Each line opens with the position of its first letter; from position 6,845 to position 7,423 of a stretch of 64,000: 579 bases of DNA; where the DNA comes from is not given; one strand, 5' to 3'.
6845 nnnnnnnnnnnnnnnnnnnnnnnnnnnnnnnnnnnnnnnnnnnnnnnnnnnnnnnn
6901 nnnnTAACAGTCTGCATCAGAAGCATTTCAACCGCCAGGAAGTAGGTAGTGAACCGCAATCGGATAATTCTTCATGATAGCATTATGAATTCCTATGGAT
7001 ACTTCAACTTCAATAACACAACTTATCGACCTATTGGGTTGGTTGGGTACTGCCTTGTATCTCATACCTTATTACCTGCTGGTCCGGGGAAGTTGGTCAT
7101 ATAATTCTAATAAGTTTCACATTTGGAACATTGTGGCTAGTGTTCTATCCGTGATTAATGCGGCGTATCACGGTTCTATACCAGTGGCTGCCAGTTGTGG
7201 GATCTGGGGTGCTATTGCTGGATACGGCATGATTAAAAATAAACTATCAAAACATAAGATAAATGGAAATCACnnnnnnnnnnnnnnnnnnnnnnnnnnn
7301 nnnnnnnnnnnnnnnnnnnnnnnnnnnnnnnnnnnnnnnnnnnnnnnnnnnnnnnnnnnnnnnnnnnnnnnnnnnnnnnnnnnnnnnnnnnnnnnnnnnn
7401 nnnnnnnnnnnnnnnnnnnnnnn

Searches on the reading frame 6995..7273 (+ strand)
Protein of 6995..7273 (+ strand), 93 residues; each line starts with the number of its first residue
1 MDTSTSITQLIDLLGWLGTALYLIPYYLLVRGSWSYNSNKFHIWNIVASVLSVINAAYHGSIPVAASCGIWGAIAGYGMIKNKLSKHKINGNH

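Call 38: search_protein_families(library=ncbifam, proteins=[window:6995-7273:+], max_evalue=0.001)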
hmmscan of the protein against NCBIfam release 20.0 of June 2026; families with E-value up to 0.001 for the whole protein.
window:6995-7273:+ (93 aa): 1 family
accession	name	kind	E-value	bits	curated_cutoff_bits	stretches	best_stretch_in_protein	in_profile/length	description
NF047864.1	CBU_0592_membra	subfamily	8.7e-08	32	25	1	11-81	2-72/72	CBU_0592 family membrane protein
